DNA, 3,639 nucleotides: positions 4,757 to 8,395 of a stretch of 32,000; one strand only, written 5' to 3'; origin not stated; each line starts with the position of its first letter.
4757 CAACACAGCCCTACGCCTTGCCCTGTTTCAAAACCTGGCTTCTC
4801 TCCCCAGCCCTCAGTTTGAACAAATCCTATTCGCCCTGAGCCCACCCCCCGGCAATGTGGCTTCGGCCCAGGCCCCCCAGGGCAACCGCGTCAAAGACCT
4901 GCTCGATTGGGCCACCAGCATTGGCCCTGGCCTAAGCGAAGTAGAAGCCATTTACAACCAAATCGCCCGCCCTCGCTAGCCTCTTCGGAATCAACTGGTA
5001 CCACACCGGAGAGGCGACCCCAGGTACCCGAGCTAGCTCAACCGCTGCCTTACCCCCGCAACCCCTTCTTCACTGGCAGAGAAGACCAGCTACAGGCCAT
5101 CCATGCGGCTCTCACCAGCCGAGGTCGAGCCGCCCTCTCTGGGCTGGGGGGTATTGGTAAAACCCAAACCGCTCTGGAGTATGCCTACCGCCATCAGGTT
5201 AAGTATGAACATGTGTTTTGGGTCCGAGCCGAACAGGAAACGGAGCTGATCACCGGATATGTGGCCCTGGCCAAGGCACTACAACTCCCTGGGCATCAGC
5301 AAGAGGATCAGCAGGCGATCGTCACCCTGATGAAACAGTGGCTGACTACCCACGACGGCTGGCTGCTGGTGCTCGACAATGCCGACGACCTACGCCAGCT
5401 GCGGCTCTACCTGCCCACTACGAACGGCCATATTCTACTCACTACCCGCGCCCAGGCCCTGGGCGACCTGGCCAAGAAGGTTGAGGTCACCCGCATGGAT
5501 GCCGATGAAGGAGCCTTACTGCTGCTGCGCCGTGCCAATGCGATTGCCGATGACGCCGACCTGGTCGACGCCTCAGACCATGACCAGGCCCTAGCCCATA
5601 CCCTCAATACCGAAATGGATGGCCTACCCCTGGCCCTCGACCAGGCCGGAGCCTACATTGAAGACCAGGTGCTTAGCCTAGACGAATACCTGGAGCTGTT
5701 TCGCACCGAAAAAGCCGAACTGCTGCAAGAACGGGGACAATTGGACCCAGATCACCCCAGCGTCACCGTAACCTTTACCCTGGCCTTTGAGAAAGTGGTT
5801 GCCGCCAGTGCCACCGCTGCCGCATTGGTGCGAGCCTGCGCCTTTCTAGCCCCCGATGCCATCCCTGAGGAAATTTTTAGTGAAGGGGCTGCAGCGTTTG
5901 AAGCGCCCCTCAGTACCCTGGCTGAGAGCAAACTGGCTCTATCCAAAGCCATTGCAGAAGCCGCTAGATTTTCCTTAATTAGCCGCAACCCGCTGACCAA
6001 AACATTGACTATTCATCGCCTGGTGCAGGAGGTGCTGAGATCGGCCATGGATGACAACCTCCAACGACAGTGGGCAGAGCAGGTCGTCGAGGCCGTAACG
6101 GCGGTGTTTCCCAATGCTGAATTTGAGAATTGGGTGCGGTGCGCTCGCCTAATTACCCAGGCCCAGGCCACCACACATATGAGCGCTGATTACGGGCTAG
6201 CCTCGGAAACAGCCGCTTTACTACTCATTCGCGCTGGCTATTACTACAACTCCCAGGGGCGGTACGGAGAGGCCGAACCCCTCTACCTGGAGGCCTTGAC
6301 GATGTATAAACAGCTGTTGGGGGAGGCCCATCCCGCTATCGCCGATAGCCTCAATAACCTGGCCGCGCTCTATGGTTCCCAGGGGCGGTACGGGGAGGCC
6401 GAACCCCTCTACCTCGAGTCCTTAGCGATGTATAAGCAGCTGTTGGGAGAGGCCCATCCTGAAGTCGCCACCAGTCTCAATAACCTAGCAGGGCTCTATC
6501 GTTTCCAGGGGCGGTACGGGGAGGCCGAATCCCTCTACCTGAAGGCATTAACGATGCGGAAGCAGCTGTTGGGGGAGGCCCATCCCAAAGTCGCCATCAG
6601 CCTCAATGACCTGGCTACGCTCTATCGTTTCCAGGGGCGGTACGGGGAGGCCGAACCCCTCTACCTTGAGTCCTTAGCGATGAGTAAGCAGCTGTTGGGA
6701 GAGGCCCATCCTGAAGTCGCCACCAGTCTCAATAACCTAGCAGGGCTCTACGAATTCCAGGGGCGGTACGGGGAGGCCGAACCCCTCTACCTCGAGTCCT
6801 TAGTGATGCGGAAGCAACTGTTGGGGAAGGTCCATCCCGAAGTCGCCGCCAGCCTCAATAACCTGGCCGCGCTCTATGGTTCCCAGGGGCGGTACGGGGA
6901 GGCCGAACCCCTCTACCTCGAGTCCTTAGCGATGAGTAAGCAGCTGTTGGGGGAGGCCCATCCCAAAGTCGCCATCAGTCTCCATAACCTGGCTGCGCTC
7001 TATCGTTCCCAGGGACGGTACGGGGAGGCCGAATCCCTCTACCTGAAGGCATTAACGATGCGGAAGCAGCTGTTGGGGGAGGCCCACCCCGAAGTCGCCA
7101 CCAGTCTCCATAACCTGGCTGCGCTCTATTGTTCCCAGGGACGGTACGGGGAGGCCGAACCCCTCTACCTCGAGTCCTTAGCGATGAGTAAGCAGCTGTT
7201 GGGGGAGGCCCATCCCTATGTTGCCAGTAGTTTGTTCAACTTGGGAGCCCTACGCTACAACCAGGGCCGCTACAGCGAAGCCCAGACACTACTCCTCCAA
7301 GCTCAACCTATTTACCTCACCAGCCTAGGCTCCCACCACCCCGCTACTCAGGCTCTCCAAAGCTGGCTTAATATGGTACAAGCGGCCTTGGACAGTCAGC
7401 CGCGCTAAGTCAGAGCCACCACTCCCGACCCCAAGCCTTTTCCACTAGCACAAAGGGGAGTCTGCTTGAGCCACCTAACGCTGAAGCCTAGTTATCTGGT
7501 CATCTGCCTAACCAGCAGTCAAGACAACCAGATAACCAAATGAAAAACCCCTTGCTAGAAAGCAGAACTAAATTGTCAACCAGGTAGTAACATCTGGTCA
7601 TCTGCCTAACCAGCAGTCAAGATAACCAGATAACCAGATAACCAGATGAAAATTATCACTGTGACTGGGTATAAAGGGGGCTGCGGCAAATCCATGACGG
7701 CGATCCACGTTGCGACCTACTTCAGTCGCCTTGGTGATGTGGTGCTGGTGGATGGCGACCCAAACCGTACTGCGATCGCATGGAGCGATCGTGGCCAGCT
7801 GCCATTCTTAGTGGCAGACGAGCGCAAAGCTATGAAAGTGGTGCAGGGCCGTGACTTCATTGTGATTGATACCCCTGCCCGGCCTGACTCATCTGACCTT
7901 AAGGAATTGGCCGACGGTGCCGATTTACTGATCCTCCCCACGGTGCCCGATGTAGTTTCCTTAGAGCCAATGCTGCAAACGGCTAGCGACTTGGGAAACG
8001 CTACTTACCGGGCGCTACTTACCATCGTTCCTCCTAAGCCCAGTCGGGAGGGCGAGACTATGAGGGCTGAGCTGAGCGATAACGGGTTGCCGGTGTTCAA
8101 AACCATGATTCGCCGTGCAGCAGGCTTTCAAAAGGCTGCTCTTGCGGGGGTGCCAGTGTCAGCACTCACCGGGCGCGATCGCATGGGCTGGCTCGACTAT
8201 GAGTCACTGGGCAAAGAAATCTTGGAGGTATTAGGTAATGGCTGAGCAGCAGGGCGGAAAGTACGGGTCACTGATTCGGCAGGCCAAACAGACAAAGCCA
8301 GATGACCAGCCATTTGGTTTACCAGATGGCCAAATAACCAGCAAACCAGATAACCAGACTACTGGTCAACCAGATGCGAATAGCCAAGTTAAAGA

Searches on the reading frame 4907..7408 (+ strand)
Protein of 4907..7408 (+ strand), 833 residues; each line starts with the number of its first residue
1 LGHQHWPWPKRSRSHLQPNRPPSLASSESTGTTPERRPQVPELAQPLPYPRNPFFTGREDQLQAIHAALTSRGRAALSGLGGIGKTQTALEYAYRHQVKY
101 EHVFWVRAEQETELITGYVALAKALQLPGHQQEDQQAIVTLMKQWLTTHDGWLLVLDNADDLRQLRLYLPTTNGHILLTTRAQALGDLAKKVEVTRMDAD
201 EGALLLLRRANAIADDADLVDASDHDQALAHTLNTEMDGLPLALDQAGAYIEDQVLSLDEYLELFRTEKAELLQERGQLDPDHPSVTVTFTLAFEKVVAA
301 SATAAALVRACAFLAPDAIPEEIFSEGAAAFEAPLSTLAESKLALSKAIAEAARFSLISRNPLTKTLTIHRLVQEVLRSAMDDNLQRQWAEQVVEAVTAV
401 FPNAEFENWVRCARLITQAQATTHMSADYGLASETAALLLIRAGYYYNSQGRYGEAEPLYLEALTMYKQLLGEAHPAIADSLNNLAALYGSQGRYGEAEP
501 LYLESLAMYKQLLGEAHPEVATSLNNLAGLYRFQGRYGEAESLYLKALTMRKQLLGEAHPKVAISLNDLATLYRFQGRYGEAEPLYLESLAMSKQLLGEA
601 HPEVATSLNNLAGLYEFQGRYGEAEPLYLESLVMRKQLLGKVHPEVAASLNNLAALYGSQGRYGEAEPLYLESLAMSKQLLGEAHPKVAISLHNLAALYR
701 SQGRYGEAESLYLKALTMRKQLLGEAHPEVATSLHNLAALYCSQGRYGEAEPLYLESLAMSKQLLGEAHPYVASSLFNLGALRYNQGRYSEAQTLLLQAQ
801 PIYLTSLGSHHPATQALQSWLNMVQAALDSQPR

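Call 18: search_protein_families(library=pfam, proteins=[window:4907-7408:+], max_evalue=0.001)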
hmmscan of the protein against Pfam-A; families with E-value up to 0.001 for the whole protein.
window:4907-7408:+ (833 aa): 17 families
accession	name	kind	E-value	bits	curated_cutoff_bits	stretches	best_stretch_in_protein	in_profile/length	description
PF13374.12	TPR_10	-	8.3e-112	362.9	27.5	8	479-519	2-42/42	Tetratricopeptide repeat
PF13424.12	TPR_12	-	2.4e-103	338.9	30.1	6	519-595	1-77/77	Tetratricopeptide repeat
PF24885.1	TPR_NPHP3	-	6.1e-79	265.2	100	6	681-763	133-215/239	Nephrocystin-3 TPR domain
PF13176.12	TPR_7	-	9.5e-45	147.3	27.9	4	691-723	1-33/36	Tetratricopeptide repeat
PF00515.34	TPR_1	-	1.9e-32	110.2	27.8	1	690-718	2-30/34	Tetratricopeptide repeat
PF07719.23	TPR_2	-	2.8e-28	96.1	27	0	691-717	3-29/34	Tetratricopeptide repeat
PF13431.12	TPR_17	-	3e-27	93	24.4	0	473-499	7-33/34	Tetratricopeptide repeat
PF13181.12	TPR_8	-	1.4e-22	78.3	25.7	0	691-720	3-32/34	Tetratricopeptide repeat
PF25000.1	DUF7779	-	3.4e-17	62.9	27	1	300-384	6-93/95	Domain of unknown function (DUF7779)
PF13432.12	TPR_16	-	4.5e-17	62.6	32.7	2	568-632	2-58/65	Tetratricopeptide repeat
PF17874.7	TPR_MalT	-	7.8e-17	62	45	3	652-802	45-190/336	MalT-like TPR region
PF13428.12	TPR_14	-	2.8e-11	43.4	23.5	0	693-717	5-29/44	Tetratricopeptide repeat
PF00931.28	NB-ARC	-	2e-10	40.8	23.5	1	60-261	3-217/248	NB-ARC domain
PF07721.20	TPR_4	-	2.1e-10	40.6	27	0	691-711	3-23/26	Tetratricopeptide repeat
PF14559.12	TPR_19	-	4.1e-08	33.9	25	0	701-753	3-47/68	Tetratricopeptide repeat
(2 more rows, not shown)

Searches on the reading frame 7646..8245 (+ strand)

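Call 18: search_protein_families(library=pfam, proteins=[window:7646-8245:+], max_evalue=0.001)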
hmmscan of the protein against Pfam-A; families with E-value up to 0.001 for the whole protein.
window:7646-8245:+ (199 aa): 3 families
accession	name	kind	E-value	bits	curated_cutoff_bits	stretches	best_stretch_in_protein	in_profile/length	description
PF01656.29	CbiA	-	1.2e-10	41.8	25.4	1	4-171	1-125/125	CobQ/CobB/MinD/ParA nucleotide binding domain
PF09140.17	MipZ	-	1.2e-07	31.8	20.7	0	3-33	2-32/262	ATPase MipZ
PF13614.12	AAA_31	-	2.5e-07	31.2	27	1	1-41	1-42/177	AAA domain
